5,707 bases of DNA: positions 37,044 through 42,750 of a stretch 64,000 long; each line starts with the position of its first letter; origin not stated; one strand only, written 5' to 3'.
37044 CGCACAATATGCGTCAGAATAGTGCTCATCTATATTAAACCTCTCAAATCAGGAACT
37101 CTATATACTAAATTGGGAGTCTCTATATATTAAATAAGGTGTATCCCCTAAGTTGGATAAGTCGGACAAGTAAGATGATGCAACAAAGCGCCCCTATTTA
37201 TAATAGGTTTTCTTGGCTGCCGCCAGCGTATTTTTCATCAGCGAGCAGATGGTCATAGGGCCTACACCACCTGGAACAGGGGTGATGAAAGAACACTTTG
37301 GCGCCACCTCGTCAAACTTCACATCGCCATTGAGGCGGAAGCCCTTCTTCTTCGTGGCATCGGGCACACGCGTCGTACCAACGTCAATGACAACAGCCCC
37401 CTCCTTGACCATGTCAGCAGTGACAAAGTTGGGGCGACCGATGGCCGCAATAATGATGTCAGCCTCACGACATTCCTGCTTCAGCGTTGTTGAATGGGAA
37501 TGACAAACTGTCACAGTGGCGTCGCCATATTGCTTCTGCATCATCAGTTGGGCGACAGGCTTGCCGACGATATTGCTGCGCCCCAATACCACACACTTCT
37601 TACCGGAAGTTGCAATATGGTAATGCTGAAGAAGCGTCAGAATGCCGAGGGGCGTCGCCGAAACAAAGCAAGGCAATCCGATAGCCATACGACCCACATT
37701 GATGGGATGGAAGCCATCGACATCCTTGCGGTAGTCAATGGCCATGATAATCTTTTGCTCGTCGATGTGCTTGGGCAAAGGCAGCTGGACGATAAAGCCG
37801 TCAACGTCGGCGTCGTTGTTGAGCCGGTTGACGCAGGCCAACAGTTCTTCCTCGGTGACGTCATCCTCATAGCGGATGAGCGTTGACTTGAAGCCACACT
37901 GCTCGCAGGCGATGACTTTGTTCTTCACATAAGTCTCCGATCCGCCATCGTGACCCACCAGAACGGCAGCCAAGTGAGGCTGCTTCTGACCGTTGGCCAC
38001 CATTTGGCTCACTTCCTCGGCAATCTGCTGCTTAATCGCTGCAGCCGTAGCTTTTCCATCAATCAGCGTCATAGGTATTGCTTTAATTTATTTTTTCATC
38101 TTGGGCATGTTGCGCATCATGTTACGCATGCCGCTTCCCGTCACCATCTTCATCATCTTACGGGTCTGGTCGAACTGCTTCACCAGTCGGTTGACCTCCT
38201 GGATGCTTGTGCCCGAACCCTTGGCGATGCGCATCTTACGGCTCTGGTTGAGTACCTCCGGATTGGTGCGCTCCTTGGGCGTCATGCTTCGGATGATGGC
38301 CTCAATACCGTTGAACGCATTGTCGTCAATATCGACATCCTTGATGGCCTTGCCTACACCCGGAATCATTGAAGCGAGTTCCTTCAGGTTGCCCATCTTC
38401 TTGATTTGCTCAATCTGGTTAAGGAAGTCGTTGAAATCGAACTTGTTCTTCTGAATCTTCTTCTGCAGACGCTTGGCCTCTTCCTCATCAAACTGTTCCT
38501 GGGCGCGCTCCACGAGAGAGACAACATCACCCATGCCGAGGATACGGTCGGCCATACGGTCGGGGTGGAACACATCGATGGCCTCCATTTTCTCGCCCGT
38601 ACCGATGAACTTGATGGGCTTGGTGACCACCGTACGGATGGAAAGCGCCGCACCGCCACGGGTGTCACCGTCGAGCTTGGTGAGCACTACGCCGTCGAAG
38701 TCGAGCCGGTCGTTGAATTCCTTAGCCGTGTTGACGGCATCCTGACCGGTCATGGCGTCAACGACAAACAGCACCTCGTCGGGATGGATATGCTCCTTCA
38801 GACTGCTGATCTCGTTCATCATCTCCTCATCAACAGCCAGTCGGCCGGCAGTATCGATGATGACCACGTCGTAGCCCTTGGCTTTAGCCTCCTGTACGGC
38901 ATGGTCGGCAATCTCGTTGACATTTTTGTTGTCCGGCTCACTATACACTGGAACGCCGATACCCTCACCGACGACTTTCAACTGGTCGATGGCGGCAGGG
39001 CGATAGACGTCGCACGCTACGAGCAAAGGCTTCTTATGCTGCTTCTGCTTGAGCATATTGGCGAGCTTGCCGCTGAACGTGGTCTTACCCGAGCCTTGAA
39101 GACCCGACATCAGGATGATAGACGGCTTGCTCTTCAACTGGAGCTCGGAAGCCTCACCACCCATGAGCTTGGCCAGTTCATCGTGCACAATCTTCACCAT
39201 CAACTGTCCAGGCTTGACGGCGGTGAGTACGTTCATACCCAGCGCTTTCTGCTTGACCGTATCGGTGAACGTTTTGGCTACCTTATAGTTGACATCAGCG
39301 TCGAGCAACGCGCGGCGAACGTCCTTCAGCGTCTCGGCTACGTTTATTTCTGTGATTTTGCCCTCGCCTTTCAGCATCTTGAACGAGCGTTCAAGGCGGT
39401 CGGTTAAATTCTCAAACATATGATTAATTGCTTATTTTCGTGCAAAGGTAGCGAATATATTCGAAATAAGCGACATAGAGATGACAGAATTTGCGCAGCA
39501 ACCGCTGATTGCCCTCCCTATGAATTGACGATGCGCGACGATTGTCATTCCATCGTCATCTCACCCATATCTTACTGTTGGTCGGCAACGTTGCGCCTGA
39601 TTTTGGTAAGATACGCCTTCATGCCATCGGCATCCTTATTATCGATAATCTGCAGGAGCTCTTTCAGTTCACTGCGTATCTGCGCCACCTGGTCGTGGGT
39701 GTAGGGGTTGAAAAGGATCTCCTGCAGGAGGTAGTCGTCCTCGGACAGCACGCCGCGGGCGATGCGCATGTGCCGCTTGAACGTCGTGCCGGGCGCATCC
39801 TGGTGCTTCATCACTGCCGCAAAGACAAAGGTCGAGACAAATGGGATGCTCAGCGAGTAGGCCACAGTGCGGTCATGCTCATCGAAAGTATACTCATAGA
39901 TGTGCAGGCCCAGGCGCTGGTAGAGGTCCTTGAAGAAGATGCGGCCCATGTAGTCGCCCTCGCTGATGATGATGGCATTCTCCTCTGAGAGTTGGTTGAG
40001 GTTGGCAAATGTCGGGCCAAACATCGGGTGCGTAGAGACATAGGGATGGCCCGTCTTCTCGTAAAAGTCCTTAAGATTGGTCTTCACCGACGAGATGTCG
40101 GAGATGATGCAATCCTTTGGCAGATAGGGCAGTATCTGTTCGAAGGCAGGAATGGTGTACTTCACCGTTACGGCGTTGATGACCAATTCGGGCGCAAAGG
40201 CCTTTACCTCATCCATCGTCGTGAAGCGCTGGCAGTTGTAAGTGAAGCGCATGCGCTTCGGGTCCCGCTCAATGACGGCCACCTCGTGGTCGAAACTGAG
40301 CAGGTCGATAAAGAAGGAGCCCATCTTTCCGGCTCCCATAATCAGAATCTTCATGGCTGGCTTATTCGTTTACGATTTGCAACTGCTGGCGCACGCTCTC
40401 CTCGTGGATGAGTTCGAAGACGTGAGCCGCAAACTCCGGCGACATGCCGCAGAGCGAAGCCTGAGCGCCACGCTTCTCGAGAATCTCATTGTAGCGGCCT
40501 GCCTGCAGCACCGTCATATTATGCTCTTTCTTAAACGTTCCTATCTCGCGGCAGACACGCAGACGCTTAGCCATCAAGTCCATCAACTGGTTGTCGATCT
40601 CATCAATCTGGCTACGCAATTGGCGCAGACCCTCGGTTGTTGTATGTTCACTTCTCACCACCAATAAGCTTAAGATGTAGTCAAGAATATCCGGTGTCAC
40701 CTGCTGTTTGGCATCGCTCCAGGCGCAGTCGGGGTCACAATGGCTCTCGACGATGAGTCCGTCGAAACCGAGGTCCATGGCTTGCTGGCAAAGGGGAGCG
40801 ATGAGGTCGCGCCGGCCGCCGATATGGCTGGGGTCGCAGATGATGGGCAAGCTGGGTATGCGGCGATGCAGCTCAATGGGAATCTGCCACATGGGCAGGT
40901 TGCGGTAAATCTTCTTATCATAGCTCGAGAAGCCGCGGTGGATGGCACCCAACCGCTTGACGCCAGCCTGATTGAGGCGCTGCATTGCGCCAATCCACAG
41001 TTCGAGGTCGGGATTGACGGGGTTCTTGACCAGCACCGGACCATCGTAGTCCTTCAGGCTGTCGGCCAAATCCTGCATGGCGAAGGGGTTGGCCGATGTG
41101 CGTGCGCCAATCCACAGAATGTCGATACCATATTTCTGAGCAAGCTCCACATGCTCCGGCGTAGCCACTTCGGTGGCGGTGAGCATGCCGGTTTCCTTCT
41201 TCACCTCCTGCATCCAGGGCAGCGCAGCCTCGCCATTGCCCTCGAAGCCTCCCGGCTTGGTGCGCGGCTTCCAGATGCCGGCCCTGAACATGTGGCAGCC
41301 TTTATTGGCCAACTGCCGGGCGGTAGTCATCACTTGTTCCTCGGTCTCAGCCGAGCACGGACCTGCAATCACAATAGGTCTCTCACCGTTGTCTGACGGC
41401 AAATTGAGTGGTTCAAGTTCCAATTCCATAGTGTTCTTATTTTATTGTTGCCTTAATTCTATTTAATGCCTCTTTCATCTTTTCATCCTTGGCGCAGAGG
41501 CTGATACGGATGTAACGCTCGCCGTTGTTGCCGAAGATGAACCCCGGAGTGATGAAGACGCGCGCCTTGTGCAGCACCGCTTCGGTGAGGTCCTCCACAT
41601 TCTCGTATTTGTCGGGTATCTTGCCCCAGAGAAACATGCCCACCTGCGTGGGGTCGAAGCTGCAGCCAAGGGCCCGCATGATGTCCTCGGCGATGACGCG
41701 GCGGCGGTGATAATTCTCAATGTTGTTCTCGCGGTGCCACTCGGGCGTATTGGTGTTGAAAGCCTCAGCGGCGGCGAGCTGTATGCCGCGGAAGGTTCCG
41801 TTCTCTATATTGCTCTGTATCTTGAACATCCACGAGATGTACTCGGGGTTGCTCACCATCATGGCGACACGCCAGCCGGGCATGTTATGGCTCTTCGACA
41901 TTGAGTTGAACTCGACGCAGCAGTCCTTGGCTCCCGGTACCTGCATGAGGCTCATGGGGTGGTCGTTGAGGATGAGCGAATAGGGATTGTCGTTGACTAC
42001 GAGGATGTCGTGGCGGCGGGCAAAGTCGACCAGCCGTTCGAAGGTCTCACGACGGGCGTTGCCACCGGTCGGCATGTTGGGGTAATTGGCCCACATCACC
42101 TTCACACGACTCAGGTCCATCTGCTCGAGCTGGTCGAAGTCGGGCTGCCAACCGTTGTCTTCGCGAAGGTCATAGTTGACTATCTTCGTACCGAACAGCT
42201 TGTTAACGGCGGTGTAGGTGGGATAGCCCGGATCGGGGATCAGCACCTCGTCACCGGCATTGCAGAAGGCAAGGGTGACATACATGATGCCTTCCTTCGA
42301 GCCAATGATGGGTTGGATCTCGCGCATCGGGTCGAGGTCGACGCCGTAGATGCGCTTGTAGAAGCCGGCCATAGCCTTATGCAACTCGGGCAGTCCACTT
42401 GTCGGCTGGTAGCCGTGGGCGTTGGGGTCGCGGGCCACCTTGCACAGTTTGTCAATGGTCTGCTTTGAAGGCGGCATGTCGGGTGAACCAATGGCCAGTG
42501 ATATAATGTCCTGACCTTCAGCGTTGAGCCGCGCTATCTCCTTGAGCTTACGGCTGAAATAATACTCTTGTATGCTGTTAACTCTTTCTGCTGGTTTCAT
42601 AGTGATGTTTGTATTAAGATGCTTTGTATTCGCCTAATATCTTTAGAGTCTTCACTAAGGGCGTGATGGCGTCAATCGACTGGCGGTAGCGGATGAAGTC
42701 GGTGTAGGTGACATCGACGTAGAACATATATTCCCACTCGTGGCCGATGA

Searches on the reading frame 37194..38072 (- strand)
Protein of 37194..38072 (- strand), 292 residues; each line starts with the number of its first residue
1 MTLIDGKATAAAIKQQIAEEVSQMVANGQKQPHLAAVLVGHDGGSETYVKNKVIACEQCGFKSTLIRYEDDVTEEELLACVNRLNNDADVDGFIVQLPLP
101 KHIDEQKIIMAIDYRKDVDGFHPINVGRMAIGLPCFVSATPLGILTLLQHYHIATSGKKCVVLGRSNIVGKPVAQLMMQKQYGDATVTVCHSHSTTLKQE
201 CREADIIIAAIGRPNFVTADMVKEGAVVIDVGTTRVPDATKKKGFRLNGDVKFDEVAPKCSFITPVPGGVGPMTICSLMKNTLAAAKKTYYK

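Call 83: search_protein_families(library=pfam, proteins=[window:37194-38072:-], max_evalue=0.00001)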
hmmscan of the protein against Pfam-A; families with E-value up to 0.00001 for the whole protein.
window:37194-38072:- (292 aa): 2 families
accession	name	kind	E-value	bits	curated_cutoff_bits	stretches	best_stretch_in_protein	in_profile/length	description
PF02882.25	THF_DHG_CYH_C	-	2.3e-66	222.5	27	1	122-288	1-158/160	Tetrahydrofolate dehydrogenase/cyclohydrolase, NAD(P)-binding domain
PF00763.28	THF_DHG_CYH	-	5.7e-41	139.8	32.8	1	4-119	1-115/115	Tetrahydrofolate dehydrogenase/cyclohydrolase, catalytic domain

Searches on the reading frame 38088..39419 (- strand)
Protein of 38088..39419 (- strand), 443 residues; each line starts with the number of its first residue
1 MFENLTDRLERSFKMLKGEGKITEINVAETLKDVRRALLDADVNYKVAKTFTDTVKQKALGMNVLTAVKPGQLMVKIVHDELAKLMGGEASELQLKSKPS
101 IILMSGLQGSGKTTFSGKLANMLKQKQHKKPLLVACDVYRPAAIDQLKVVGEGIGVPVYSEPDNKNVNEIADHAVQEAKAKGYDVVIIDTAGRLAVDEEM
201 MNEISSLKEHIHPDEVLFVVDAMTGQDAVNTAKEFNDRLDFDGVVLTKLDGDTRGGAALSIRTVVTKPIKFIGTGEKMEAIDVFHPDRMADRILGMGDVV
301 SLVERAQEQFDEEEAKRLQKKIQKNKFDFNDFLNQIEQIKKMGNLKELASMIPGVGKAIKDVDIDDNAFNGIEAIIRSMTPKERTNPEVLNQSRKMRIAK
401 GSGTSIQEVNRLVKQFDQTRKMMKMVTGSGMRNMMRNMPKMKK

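Call 83: search_protein_families(library=pfam, proteins=[window:38088-39419:-], max_evalue=0.00001)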
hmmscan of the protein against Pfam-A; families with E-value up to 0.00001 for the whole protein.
window:38088-39419:- (443 aa): 6 families
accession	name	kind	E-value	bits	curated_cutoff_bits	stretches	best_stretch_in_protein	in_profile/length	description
PF00448.28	SRP54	-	5.3e-76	255.1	22.7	1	99-295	1-196/196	SRP54-type protein, GTPase domain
PF02978.25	SRP_SPB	-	1.7e-36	124.9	27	1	326-423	1-91/91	Signal peptide binding domain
PF02881.24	SRP54_N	-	7.7e-20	71.3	22.4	1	5-82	1-75/75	SRP54-type protein, helical bundle domain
PF13401.12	AAA_22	-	2e-07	31.8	27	1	98-209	4-109/130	AAA domain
PF06414.18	Zeta_toxin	-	2.3e-07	30.9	22.3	1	96-191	13-103/199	Zeta toxin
PF02492.25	cobW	-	5.7e-07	29.7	20.7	1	101-251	2-155/180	CobW/HypB/UreG, nucleotide-binding domain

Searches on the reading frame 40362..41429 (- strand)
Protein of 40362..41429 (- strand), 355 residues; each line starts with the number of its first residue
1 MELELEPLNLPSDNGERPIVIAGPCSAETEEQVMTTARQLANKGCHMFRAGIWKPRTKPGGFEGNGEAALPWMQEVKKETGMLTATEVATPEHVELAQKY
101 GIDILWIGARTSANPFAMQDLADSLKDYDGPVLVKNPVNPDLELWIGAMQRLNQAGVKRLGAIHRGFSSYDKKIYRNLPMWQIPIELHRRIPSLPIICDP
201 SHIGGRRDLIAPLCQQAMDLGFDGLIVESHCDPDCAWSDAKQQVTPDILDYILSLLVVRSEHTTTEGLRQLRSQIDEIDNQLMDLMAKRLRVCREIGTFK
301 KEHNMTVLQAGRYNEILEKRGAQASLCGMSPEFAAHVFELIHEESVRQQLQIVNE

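Call 83: search_protein_families(library=pfam, proteins=[window:40362-41429:-], max_evalue=0.00001)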
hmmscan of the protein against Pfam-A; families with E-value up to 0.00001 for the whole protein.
window:40362-41429:- (355 aa): 2 families
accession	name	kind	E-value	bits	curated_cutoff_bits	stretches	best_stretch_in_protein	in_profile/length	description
PF00793.26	DAHP_synth_1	-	2.2e-41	142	25.5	1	14-255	14-260/270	DAHP synthetase I family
PF01817.26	CM_2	-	3.1e-24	85.4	27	1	271-349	1-79/80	Chorismate mutase type II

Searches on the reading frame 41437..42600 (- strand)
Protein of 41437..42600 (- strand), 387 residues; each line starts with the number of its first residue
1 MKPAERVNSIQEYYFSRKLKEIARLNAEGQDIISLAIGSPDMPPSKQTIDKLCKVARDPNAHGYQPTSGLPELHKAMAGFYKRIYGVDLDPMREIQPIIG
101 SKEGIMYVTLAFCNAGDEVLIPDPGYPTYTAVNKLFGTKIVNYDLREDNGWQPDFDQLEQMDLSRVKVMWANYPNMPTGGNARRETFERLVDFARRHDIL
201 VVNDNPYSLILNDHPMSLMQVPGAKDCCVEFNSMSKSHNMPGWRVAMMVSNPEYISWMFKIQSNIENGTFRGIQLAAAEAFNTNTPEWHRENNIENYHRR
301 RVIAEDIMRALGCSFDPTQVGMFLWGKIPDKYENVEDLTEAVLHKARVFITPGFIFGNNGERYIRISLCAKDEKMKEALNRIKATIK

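Call 84: search_protein_families(library=pfam, proteins=[window:41437-42600:-], max_evalue=0.00001)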
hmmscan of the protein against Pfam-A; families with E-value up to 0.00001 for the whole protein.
window:41437-42600:- (387 aa): 1 family
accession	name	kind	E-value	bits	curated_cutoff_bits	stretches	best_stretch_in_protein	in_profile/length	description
PF00155.27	Aminotran_1_2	-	3.9e-55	187.9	19.7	1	31-382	2-361/361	Aminotransferase class I and II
